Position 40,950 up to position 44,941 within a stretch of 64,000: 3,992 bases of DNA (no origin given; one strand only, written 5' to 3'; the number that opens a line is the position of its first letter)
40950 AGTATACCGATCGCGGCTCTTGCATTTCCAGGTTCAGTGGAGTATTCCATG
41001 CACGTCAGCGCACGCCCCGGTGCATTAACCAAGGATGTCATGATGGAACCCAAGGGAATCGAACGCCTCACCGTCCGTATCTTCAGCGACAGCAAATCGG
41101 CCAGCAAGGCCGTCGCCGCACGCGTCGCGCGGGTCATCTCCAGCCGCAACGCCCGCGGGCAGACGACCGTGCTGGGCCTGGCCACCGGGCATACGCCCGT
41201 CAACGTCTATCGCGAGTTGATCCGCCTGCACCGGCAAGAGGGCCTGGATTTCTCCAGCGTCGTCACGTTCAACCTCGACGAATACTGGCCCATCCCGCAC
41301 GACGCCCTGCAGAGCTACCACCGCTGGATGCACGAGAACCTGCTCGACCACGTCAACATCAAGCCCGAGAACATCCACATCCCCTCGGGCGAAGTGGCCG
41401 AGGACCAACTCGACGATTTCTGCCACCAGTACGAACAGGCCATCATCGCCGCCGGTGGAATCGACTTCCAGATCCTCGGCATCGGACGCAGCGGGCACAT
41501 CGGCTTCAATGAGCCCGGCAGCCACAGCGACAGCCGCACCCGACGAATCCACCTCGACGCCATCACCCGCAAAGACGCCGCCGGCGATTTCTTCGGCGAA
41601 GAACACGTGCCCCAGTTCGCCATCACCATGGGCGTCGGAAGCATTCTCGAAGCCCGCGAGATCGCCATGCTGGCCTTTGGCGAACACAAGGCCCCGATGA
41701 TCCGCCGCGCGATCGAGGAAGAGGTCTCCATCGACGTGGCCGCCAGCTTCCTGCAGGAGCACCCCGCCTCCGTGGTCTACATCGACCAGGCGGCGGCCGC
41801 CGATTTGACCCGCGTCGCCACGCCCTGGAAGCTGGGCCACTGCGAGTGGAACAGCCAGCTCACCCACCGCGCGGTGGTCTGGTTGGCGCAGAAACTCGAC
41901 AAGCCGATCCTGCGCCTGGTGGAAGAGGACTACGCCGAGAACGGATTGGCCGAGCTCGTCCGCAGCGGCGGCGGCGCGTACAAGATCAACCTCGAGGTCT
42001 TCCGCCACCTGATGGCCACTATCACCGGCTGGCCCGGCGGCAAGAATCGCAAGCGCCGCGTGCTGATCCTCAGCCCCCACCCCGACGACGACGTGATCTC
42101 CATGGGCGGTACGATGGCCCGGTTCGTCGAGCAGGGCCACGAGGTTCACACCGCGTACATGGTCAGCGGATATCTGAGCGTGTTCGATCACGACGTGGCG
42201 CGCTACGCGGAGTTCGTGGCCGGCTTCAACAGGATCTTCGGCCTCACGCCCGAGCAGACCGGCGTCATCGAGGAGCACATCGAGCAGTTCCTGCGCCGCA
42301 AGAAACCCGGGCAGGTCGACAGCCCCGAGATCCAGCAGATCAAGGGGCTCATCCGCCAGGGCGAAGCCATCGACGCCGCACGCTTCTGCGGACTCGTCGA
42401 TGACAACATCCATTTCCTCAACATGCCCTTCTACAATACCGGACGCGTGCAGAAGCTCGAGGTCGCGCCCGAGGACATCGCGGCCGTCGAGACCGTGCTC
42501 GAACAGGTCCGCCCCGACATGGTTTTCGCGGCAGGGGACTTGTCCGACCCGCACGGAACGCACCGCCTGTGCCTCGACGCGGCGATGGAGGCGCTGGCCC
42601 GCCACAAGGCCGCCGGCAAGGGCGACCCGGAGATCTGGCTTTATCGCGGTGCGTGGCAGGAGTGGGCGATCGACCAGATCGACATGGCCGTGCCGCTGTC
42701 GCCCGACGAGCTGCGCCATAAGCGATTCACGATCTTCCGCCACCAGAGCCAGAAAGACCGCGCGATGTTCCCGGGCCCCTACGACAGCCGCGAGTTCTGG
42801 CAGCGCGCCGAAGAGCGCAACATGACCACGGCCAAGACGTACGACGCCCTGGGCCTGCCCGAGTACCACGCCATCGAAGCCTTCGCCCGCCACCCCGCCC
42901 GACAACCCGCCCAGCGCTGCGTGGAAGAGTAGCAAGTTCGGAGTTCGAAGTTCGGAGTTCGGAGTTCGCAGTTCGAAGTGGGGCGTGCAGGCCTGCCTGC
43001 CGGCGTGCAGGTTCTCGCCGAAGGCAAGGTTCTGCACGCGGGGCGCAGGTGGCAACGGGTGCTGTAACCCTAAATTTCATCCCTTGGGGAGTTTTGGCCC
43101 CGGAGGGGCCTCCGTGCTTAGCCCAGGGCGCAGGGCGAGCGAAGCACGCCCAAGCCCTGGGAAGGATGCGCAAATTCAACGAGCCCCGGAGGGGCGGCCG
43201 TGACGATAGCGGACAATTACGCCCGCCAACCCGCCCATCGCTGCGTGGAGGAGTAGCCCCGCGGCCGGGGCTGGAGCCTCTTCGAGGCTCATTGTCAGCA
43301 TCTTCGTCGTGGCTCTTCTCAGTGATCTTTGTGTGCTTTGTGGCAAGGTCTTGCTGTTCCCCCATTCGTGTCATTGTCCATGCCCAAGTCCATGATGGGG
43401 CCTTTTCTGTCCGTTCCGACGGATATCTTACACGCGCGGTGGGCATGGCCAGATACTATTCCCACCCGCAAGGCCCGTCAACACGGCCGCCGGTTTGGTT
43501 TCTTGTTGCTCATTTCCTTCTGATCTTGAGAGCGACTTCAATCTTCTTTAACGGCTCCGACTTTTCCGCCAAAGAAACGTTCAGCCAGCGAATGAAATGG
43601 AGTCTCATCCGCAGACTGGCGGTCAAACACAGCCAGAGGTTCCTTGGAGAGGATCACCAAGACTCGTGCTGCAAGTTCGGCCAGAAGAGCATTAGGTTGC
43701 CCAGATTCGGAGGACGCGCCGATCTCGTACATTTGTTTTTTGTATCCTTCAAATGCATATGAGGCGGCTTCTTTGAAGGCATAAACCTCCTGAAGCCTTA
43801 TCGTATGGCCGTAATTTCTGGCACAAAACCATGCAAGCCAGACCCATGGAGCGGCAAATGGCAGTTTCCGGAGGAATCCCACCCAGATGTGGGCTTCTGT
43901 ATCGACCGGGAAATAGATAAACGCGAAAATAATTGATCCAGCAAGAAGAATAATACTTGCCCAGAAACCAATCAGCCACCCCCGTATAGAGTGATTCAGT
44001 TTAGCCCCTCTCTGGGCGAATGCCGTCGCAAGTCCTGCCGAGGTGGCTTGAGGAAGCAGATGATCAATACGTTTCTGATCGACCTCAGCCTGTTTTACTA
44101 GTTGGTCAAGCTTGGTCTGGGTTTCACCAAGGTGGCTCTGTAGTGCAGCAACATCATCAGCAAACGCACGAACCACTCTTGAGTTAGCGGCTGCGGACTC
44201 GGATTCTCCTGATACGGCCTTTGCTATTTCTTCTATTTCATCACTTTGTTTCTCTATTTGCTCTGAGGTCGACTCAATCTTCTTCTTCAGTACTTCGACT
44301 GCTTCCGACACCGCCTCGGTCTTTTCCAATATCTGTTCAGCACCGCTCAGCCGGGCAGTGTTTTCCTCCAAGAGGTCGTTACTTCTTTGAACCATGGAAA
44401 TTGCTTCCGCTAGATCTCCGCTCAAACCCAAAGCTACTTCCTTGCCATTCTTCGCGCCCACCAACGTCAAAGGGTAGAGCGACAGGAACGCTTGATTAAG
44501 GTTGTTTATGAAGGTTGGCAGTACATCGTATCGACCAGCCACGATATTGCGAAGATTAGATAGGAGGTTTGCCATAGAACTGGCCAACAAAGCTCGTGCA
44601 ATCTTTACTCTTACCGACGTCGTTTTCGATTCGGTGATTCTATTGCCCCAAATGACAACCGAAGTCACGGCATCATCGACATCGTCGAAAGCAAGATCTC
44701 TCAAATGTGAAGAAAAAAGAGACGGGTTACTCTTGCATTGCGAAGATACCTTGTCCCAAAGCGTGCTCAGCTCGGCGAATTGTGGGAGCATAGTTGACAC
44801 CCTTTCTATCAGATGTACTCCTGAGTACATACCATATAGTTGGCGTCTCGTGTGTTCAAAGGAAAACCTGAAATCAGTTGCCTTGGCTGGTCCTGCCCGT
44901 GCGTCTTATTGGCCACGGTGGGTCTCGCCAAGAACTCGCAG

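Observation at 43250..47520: AT-rich defense island: Vsr + unknown coiled-coil/2-TM protein operon next to an m5C methyltransferase and an Eco29kI-like GIY-YIG nuclease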

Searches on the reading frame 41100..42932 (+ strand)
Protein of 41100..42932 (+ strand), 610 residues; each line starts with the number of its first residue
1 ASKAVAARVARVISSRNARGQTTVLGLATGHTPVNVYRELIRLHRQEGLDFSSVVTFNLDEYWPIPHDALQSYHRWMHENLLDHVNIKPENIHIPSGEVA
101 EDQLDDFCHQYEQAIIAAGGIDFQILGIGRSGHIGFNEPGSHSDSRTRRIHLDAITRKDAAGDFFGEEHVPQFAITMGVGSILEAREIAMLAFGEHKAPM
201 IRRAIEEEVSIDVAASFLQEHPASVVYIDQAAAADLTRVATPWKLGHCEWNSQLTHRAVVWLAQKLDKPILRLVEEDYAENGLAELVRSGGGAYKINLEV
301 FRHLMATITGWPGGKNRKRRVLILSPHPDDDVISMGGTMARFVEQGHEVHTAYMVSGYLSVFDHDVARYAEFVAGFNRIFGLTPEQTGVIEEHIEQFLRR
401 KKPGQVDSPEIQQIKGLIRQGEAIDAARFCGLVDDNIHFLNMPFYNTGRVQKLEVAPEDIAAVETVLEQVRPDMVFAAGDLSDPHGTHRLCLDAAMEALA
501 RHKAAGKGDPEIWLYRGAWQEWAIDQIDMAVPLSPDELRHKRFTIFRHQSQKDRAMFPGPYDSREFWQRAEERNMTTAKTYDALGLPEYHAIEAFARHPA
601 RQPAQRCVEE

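Call 84: search_protein_families(library=pfam, proteins=[window:41100-42932:+], max_evalue=0.001)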
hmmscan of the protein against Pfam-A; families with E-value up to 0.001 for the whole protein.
window:41100-42932:+ (610 aa): 2 families
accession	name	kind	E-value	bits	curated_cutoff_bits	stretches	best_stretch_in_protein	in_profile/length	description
PF01182.26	Glucosamine_iso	-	3e-21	76.8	27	1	3-217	8-215/225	Glucosamine-6-phosphate isomerases/6-phosphogluconolactonase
PF02585.22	PIG-L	-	5.6e-19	69.4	28.2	1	322-498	1-128/129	GlcNAc-PI de-N-acetylase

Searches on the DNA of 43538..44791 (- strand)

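Call 47: search_dna_similar(query=L031:5580-7933:+, collection=ecoli_genomes, mode=near, max_rows=10)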
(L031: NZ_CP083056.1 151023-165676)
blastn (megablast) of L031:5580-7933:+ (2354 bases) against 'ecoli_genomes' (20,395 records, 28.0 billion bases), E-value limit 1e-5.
Records with a match: 1242; places in all: 1280; records where one place covers at least 80% of the query: 10.
Genomes with a match: 1237 of 5426; with a place that covers at least 80% of the query: 10. Places per genome that has any: lowest 1, median 1, highest 3. On chromosomes: 1272 places; on plasmids: 8.
Best place of each record, by identity: >=99% 13; 95-99% 30; 90-95% 571; 80-90% 623; 60-80% 5.
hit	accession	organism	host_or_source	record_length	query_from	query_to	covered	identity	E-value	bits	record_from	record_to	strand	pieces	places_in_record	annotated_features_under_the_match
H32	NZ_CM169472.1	Escherichia coli strain ESDR8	hospital sewage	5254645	1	2354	100%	99.4%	0e+0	4287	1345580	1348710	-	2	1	hypothetical protein (x3) | IS1-like element IS1B family transposase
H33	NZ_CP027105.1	Escherichia coli strain RM14721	dog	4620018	1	2354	100%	99.4%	0e+0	4270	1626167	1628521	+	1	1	hypothetical protein (x2)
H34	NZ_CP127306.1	Escherichia coli strain C51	Bos taurus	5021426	1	2354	100%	99.4%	0e+0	4270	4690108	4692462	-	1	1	hypothetical protein (x2)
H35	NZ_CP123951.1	Escherichia coli strain TL012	Collected from calf feces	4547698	1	2354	100%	99.4%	0e+0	4270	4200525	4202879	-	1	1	hypothetical protein (x2)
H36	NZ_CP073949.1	Escherichia coli strain MB50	Poultry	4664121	1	2354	100%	99.4%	0e+0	4270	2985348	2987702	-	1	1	hypothetical protein (x2)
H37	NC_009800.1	Escherichia coli HS strain HS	-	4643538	1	2354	100%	99.4%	0e+0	4265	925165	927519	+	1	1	hypothetical protein (x2)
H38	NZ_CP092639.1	Escherichia coli strain HS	-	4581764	1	2354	100%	99.4%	0e+0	4265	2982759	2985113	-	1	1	hypothetical protein (x2)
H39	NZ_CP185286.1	Escherichia coli strain HS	Homo sapiens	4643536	1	2354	100%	99.4%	0e+0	4265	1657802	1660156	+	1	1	hypothetical protein (x2)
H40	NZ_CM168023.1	Escherichia coli strain PEC41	Sus scrofa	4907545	1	2354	100%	99.4%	0e+0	4265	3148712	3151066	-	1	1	hypothetical protein (x2)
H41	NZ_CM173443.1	Escherichia coli strain LAM_HS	laboratory stock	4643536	1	2354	100%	99.4%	0e+0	4265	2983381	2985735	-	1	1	hypothetical protein (x2)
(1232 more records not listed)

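Call 101: get_annotated_region(hit=H37, flank=4000)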
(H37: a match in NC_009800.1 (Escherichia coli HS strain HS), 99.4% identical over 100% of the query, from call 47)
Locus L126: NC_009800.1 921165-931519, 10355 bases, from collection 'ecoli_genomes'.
description: Escherichia coli HS, complete sequence
organism: Escherichia coli HS strain HS (NCBI taxid 331112)
replicon: chromosome; assembly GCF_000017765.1
host: -; source: -; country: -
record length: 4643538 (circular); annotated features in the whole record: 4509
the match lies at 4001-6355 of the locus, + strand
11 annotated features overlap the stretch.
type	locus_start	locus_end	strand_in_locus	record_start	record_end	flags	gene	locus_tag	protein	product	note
CDS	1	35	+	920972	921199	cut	-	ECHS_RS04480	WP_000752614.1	TraR/DksA family transcriptional regulator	-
CDS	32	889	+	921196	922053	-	-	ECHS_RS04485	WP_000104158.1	DNA adenine methylase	-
CDS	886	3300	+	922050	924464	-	-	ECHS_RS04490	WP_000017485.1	replication endonuclease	-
CDS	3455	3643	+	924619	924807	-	-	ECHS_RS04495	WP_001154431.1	hypothetical protein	-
CDS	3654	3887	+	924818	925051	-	-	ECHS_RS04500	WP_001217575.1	DinI-like family protein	-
CDS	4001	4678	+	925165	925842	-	-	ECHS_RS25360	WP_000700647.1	hypothetical protein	-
CDS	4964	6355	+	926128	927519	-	-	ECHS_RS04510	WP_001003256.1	hypothetical protein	-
CDS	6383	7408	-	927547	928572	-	-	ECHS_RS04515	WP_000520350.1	phage portal protein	-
CDS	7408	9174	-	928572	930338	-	-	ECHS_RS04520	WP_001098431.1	terminase ATPase subunit family protein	-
CDS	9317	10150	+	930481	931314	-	-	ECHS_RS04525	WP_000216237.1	GPO family capsid scaffolding protein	-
CDS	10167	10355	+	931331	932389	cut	-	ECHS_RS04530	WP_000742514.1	phage major capsid protein, P2 family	-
